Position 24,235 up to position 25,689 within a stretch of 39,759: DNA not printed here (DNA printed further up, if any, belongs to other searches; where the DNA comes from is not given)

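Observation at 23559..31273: Candidate undescribed module: giant secreted DUF900-type hydrolase translationally coupled to a membrane-anchored partner (copy B, full locus)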

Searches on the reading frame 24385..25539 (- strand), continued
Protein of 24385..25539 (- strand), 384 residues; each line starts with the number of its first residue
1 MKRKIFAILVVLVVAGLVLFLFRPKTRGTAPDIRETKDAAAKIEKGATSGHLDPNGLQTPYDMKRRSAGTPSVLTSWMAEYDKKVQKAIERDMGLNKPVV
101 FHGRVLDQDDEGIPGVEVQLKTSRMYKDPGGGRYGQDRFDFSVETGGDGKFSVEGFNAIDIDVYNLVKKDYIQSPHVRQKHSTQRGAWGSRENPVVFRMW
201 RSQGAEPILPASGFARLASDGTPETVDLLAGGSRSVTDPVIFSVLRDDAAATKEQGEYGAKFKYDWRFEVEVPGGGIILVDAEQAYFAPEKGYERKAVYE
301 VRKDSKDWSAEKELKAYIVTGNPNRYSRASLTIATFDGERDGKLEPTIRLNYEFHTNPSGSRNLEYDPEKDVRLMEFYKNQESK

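Call 42: search_protein_families(library=pfam, proteins=[L051:6030-7673:+, L044:7797-9803:+, L054:8628-9740:+, L070:8924-9805:+, L039:6552-8888:+, L027:8467-9840:+, L048:8004-9383:+, L043:8293-9495:+, L058:8264-10828:+, L081:8147-10867:+], max_evalue=0.01)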
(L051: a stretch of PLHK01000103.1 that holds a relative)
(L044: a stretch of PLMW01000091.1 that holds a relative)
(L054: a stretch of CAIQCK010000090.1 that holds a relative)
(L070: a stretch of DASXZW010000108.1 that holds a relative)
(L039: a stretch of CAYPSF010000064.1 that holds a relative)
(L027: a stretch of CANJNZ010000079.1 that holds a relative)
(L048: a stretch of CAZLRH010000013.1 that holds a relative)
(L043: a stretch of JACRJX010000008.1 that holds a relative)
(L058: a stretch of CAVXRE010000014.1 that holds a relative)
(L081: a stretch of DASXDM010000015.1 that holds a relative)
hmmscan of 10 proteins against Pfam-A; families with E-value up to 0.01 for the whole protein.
L051:6030-7673:+ (548 aa): 5 families
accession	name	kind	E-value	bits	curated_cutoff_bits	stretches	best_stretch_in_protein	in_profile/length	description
PF07719.23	TPR_2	-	1.2e-05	25.5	27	0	460-487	6-33/34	Tetratricopeptide repeat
PF00515.34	TPR_1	-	2.5e-05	24.3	27.8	0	461-487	7-33/34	Tetratricopeptide repeat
PF13428.12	TPR_14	-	0.00027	21.8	23.5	0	493-526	2-35/44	Tetratricopeptide repeat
PF13414.12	TPR_11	-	0.00031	20.8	26.8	0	463-487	2-26/42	TPR repeat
PF13432.12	TPR_16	-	0.0065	17.3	32.7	1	460-526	2-65/65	Tetratricopeptide repeat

L044:7797-9803:+ (669 aa): 0 families

L054:8628-9740:+ (371 aa): 3 families
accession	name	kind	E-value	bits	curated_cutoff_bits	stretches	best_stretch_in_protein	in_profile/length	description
PF14606.12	Lipase_GDSL_3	-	3.6e-69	233.1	27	1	189-366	1-178/178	GDSL-like Lipase/Acylhydrolase family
PF14607.12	GxDLY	-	1.5e-45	155.1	27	1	37-182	2-146/146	N-terminus of Esterase_SGNH_hydro-type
PF13472.12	Lipase_GDSL_2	-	3e-07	31.6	32.9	1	194-353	1-175/178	GDSL-like Lipase/Acylhydrolase family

L070:8924-9805:+ (294 aa): 3 families
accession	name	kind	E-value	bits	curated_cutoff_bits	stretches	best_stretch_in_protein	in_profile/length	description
PF13672.11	PP2C_2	-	8e-16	58.6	24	1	72-268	26-199/209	Protein phosphatase 2C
PF07228.17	SpoIIE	-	2.5e-05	24.7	25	1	223-293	112-191/192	Stage II sporulation protein E (SpoIIE)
PF00481.26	PP2C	-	4.7e-05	23.6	20.3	0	66-184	29-139/255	Protein phosphatase 2C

L039:6552-8888:+ (779 aa): 2 families
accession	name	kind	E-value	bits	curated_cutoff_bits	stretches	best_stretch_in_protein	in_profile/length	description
PF04453.20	LptD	-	5.2e-12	46.2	22.4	1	333-703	16-384/384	LPS transport system D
PF19838.5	LptD_2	-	0.00079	18.6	22.5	1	514-588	332-407/464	LptD protein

L027:8467-9840:+ (458 aa): 1 family
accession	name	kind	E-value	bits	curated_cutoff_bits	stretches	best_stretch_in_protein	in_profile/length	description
PF07394.17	DUF1501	-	4.2e-104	349.3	27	1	54-458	2-390/390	Protein of unknown function (DUF1501)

L048:8004-9383:+ (460 aa): 2 families
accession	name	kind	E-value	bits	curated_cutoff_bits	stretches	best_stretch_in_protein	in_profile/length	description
PF00756.26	Esterase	-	7.4e-19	68.9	22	1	210-425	7-236/251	Putative esterase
PF00326.27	Peptidase_S9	-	0.0073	16.3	22.6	0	305-344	60-99/213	Prolyl oligopeptidase family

L043:8293-9495:+ (401 aa): 1 family
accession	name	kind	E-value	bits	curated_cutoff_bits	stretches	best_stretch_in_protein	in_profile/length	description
PF01261.30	AP_endonuc_2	-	8.3e-24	85.1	31.1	1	166-396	3-246/249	Xylose isomerase-like TIM barrel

L058:8264-10828:+ (855 aa): 1 family
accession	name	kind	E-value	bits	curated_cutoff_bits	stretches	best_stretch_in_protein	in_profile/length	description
PF13620.12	CarboxypepD_reg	-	5.6e-08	33.5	32.3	1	613-676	4-64/82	Carboxypeptidase regulatory-like domain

L081:8147-10867:+ (907 aa): 5 families
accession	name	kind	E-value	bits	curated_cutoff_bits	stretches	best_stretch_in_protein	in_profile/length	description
PF13620.12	CarboxypepD_reg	-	9.7e-09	35.9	32.3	1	661-722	4-62/82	Carboxypeptidase regulatory-like domain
PF20598.4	DUF6795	-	0.0016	19.1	27.4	1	666-706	7-47/103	Domain of unknown function (DUF6795)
PF13715.12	CarbopepD_reg_2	-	0.0034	17.8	32.2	1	660-729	2-65/88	CarboxypepD_reg-like domain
PF18884.5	TSP3_bac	-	0.0065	16.7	25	0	438-457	1-19/22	Bacterial TSP3 repeat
PF02369.22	Big_1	-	0.007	16.9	34.9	0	654-703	16-65/93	Bacterial Ig-like domain (group 1)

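Call 43: search_protein_families(library=pfam, proteins=[L001:5403-10001:+, L015:4062-9746:+, L057:2340-9458:+, L011:18134-19942:+, L005:6975-8738:+, L076:11013-12779:+, L029:5925-8513:+, L009:7485-9974:+], max_evalue=0.01)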
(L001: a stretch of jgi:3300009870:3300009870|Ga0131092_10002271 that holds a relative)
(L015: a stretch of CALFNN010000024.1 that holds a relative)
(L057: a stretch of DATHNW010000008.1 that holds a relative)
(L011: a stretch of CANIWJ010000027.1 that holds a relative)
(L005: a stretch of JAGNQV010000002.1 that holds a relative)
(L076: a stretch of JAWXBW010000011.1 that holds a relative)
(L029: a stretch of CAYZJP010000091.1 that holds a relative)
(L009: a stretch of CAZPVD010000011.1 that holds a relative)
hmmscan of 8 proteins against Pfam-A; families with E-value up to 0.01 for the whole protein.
L001:5403-10001:+ (1533 aa): 2 families
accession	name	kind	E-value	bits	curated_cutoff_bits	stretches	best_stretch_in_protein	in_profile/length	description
PF05990.18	DUF900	-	8.7e-06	25.8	20.5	1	1270-1341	53-113/232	Alpha/beta hydrolase of unknown function (DUF900)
PF18884.5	TSP3_bac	-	0.00071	19.8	25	1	401-422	1-22/22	Bacterial TSP3 repeat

L015:4062-9746:+ (1895 aa): 14 families
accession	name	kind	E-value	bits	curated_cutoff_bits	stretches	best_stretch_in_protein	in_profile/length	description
PF13927.12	Ig_3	-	2.7e-26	92.3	30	2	756-824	1-78/78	Immunoglobulin domain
PF07679.22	I-set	-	3.4e-21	75.5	23.7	2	759-838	3-90/90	Immunoglobulin I-set domain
PF13895.12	Ig_2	-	2.6e-13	50.5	27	2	757-838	2-79/79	Immunoglobulin domain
PF03815.24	LCCL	-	4.4e-11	43.3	22.6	1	86-141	33-87/96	LCCL domain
PF00041.27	fn3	-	1.5e-10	41.6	25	1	842-922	5-82/84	Fibronectin type III domain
PF18911.6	PKD_4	-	5.9e-07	29.9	27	1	578-666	1-83/85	PKD domain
PF00047.31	ig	-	2.6e-05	24.9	21.8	0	766-831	3-79/81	Immunoglobulin domain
PF07495.19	Y_Y_Y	-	4e-05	23.9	26.6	0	312-350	26-65/65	Y_Y_Y domain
PF08642.15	Rxt3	-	6.1e-05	24.2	29.9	1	88-112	22-46/127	Histone deacetylation protein Rxt3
PF00754.31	F5_F8_type_C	-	0.0002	21.9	28.2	1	388-491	16-115/127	F5/8 type C domain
PF22633.2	F5_F8_type_C_2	-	0.0011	20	27.8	1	404-486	17-91/91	NedA-like, galactose-binding domain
PF25788.1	Ig_Rha78A_N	-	0.0014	19.3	27.4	0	864-926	36-102/105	Rha78A-like, N-terminal immunoglobulin domain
PF07686.23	V-set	-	0.0019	18.8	26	0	715-753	70-108/109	Immunoglobulin V-set domain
PF05990.18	DUF900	-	0.0034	17.3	20.5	1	1569-1685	15-113/232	Alpha/beta hydrolase of unknown function (DUF900)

L057:2340-9458:+ (2373 aa): 15 families
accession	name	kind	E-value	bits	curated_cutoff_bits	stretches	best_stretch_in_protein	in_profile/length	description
PF00041.27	fn3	-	6.4e-48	161.3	25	5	897-977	2-83/84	Fibronectin type III domain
PF18884.5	TSP3_bac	-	4e-12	46.2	25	2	321-342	1-22/22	Bacterial TSP3 repeat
PF25059.1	FN3_DSCAM-DSCAML_C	-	2.7e-11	44.1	39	0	941-981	44-81/89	DSCAM/DSCAML C-terminal Fn3-like domain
PF25788.1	Ig_Rha78A_N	-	3.6e-11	43.7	27.4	0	1023-1070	54-101/105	Rha78A-like, N-terminal immunoglobulin domain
PF16893.11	fn3_2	-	3.8e-11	43.4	27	0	895-968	3-80/89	Fibronectin type III domain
PF13750.12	Big_3_3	-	2.9e-07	30.7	27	0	949-972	118-141/157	Bacterial Ig-like domain (group 3)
PF17425.8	Arylsulfotran_N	-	3.3e-07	30.7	24.2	0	889-968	6-78/88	Arylsulfotransferase Ig-like domain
PF16656.11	Pur_ac_phosph_N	-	4.7e-06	27.5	30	0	1205-1237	55-83/93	Purple acid Phosphatase, N-terminal domain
PF19077.6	Big_13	-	1.7e-05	25.7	27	0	1025-1069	56-99/102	Bacterial Ig-like domain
PF17957.7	Big_7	-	2.6e-05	25.2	24.1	0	1090-1141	17-70/70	Bacterial Ig domain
PF21470.2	BppU-like_C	-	0.00049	20.5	27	0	1016-1047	26-57/59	Minor structural protein 5-like, C-terminal domain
PF05990.18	DUF900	-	0.00072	19.5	20.5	1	2036-2146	19-118/232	Alpha/beta hydrolase of unknown function (DUF900)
PF17936.7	Big_6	-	0.0012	19.5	27.6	0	1204-1248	32-80/83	Bacterial Ig domain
PF03495.19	Binary_toxB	-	0.0023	18.5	25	1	272-334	1-61/78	Clostridial binary toxin B/anthrax toxin PA Ca-binding domain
PF10179.15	NDNF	-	0.0034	17.9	27.3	0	1212-1245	86-119/127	Neuron-derived neurotrophic factor, first Fn(III) domain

L011:18134-19942:+ (603 aa): 3 families
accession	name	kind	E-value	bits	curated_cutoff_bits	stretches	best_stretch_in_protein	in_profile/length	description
PF05990.18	DUF900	-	4.9e-12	46.2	20.5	1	287-394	14-120/232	Alpha/beta hydrolase of unknown function (DUF900)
PF00151.25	Lipase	-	0.0013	18.6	27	1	279-390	57-169/336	Lipase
PF12697.13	Abhydrolase_6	-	0.0014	19.8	26.3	1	317-453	18-135/217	Alpha/beta hydrolase family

L005:6975-8738:+ (588 aa): 2 families
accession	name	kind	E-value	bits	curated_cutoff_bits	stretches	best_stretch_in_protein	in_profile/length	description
PF05990.18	DUF900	-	2.6e-07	30.8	20.5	1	267-367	16-113/232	Alpha/beta hydrolase of unknown function (DUF900)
PF12697.13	Abhydrolase_6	-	0.00077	20.6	26.3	1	273-469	1-152/217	Alpha/beta hydrolase family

L076:11013-12779:+ (589 aa): 0 families

L029:5925-8513:+ (863 aa): 1 family
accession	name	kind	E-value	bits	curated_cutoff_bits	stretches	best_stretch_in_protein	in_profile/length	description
PF05990.18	DUF900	-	9.3e-07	29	20.5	1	547-655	21-117/232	Alpha/beta hydrolase of unknown function (DUF900)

L009:7485-9974:+ (830 aa): 2 families
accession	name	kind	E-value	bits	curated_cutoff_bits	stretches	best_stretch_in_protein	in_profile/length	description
PF05990.18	DUF900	-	5e-06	26.6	20.5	1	522-644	19-128/232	Alpha/beta hydrolase of unknown function (DUF900)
PF06259.18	Abhydrolase_8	-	0.0056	16.8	20.5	1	582-632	82-132/178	Alpha/beta hydrolase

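Call 53: search_solved_structures(query=A3, max_evalue=10)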
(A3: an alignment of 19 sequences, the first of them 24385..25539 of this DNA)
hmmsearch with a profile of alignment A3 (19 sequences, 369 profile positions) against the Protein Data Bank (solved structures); distinct sequences matched with E-value up to 10: 29.
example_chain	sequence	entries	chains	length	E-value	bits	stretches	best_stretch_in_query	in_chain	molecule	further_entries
4mix_A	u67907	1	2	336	0.064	15.4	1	107-182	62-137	Putative insecticidal toxin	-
1dlm_A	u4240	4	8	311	0.1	14.7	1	94-147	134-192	CATECHOL 1,2-DIOXYGENASE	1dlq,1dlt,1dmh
2boy_A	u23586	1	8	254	0.12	14.5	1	92-148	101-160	3-CHLOROCATECHOL 1,2-DIOXYGENASE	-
8ovs_AAA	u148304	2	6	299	0.15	14.2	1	106-183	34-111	YeGT glycosyltransferase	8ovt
8b6a_A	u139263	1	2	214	0.19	13.9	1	308-351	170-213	Conserved hypothetical lipoprotein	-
9yh9_A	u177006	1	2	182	0.22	13.7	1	93-147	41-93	Catechol 1,2-deoxygenase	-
7rja_C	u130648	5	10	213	0.3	13.2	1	195-263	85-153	Cytochrome b-c1 complex subunit Rieske, mitochondrial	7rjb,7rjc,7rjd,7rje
1be3_E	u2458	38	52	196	0.35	13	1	176-265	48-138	CYTOCHROME BC1 COMPLEX | UBIQUINOL-CYTOCHROME C REDUCTASE IRON-SULFUR SUBUNIT | UBIQUINOL-CYTOCHROME C REDUCTASE IRON-SULFUR SUBUNIT, MITOCHONDRIAL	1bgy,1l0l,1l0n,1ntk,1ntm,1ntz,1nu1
2azq_A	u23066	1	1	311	0.37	12.9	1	96-146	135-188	catechol 1,2-dioxygenase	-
7o37_E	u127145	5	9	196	0.39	12.8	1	176-265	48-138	Cytochrome b-c1 complex subunit Rieske, mitochondrial | Cytochrome b-c1 complex subunit 9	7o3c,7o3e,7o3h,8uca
5j4z_AE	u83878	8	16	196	0.44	12.7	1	176-265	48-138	Cytochrome b-c1 complex subunit Rieske, mitochondrial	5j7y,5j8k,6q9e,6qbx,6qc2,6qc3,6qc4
8iog_C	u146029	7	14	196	0.46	12.6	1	176-265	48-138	Cytochrome b-c1 complex subunit Rieske, mitochondrial | Rieske domain-containing protein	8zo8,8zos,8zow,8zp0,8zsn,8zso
1bcc_E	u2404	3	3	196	0.46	12.6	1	176-265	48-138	UBIQUINOL CYTOCHROME C OXIDOREDUCTASE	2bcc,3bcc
4cfi_A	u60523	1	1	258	0.62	12.2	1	103-157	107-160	FLAGELLIN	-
4d6t_V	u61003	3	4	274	0.77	11.9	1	176-265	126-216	CYTOCHROME B-C1 COMPLEX SUBUNIT RIESKE, MITOCHONDRIAL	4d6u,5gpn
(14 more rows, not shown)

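Call 57: find_related_loci(query=A5, collection=metagenome_contigs, flank=6000)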
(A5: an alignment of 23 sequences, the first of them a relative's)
Query A5 (296 aa) in metagenome_contigs; peptide patterns used: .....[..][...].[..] (x = any residue, [..] = any of these).
529 stretches matched a pattern; 458 encode a relative of the query (tblastn E <= 1e-3); the best 80 are kept; 80 distinct loci.
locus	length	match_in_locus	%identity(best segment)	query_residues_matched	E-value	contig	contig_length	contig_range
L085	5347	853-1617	53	54-296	3e-80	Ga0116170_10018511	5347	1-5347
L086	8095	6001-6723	48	59-296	3e-65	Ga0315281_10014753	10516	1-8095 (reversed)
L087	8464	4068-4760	50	57-282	5e-64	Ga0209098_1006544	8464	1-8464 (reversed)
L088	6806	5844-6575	53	53-277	6e-64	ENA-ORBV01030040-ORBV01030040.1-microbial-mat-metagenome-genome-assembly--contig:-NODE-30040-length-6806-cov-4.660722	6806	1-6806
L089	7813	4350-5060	49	46-277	7e-63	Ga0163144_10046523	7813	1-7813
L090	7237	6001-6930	41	5-277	2e-62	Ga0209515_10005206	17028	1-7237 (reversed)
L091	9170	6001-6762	46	49-277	1e-60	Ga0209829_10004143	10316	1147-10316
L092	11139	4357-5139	43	39-277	8e-60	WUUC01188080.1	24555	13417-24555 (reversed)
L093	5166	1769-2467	49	53-277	3e-59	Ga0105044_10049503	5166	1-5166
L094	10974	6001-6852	42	18-277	8e-59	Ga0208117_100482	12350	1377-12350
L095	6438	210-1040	42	18-277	9e-58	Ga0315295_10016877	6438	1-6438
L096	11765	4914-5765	42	18-277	8e-59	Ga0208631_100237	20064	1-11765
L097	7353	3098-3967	41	15-296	6e-57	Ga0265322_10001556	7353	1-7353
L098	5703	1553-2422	41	15-296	6e-57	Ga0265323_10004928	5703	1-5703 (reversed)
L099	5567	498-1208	48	53-277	2e-55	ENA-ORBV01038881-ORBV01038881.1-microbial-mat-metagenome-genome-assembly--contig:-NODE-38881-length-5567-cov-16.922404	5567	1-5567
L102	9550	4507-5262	41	28-277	1e-53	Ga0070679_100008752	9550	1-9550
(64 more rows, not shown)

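Call 63: search_protein_representatives(alignment_id=A3)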
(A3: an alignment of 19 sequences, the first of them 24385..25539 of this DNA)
Query: 19 sequences, 369 profile positions. Proteins with E-value up to 0.001 (for the whole library): 13299; up to 1e-10: 4370; up to 1e-30: 1828. The best 150 are listed.
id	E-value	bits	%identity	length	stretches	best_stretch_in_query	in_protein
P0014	1.9e-122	425.2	-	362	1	1-366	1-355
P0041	3.2e-121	421.2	-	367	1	1-359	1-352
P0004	1.4e-117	409.2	-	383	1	1-364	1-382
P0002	1.0e-113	396.5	-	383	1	1-365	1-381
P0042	1.5e-113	396.0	-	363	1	1-361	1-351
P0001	1.1e-111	389.8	-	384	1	1-367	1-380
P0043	1.1e-107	376.6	-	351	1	1-361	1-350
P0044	1.2e-105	370.0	-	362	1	1-361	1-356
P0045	6.3e-105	367.6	-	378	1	1-363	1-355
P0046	4.2e-99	348.4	-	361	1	1-358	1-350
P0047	3.5e-97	342.1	-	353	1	1-361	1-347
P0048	1.4e-96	340.1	-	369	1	1-363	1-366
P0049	1.4e-96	340.1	-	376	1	1-360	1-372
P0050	2.8e-96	339.1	-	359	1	6-362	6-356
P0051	2.2e-95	336.1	-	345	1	56-355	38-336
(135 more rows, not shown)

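Call 73: search_protein_families(library=pfam, proteins=[L102:5399-6307:+, L002:3106-5514:+, L002:5507-6475:+], max_evalue=1)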
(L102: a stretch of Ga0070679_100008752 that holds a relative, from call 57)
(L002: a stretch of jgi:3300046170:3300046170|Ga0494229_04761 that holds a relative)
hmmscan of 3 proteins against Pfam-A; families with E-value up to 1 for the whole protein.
L102:5399-6307:+ (303 aa): 2 families
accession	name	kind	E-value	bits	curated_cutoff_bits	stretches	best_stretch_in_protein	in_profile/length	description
PF12697.13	Abhydrolase_6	-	0.00062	20.9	26.3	1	30-172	32-148/217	Alpha/beta hydrolase family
PF05990.18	DUF900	-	0.031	14.2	20.5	1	30-90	54-112/232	Alpha/beta hydrolase of unknown function (DUF900)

L002:3106-5514:+ (803 aa): 1 family
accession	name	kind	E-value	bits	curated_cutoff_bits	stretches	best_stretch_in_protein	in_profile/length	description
PF12697.13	Abhydrolase_6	-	0.0016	19.6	26.3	1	412-558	1-132/217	Alpha/beta hydrolase family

L002:5507-6475:+ (323 aa): 4 families
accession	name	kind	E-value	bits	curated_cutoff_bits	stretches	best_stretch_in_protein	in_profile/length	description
PF02369.22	Big_1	-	2e-07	31.5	34.9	1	25-75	18-69/93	Bacterial Ig-like domain (group 1)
PF13620.12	CarboxypepD_reg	-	0.00047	20.9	32.3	1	31-93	5-65/82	Carboxypeptidase regulatory-like domain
PF09134.16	Invasin_D3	-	0.0089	17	33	1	28-73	24-68/98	Invasin, domain 3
PF10670.15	DUF4198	-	0.16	12.5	34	1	29-72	150-195/209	Domain of unknown function (DUF4198)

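Call 75: find_encoding_contigs(protein=P0023, flank=10000, max_places=1)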
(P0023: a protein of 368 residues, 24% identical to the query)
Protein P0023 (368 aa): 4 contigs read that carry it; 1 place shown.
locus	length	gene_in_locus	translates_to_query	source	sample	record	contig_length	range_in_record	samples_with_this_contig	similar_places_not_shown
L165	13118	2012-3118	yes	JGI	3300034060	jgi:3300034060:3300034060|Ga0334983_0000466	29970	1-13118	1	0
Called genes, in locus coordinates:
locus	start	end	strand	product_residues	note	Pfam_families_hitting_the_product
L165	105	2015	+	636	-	-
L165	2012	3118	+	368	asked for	PF13620:CarboxypepD_reg (weak)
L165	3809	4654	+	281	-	PF01522:Polysacc_deac_1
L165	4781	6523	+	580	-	PF00009:GTP_EFTU (weak), PF00350:Dynamin_N (weak), PF01926:MMR_HSR1, PF00350:Dynamin_N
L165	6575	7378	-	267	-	PF00561:Abhydrolase_1, PF12697:Abhydrolase_6, PF12146:Hydrolase_4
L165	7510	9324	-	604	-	-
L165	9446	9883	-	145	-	-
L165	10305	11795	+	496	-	PF13385:Laminin_G_3 (weak)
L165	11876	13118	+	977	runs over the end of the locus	PF23500:DUF7133, PF13646:HEAT_2 (faint), PF00034:Cytochrom_C (faint)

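Call 76: find_encoding_contigs(protein=P0017, flank=10000, max_places=1)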
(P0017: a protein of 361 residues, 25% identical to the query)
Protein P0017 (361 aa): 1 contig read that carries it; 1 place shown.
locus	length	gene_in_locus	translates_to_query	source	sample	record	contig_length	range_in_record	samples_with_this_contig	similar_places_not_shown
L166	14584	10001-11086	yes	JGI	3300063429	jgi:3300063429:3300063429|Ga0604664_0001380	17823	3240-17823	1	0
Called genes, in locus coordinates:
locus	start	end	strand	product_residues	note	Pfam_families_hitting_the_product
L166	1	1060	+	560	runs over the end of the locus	PF00528:BPD_transp_1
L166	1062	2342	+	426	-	PF03663:Glyco_hydro_76, PF07470:Glyco_hydro_88 (weak)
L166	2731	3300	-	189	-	PF07589:PEP_exosort_dom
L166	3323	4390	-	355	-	-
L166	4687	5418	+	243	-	-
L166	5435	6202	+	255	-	-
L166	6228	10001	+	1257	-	-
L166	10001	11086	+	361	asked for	-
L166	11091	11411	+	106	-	-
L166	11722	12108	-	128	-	-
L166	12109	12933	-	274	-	PF00072:Response_reg, PF00989:PAS (weak), PF13188:PAS_8 (weak), PF08448:PAS_4 (weak), PF13426:PAS_9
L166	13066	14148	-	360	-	PF08713:DNA_alkylation (weak)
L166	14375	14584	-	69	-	?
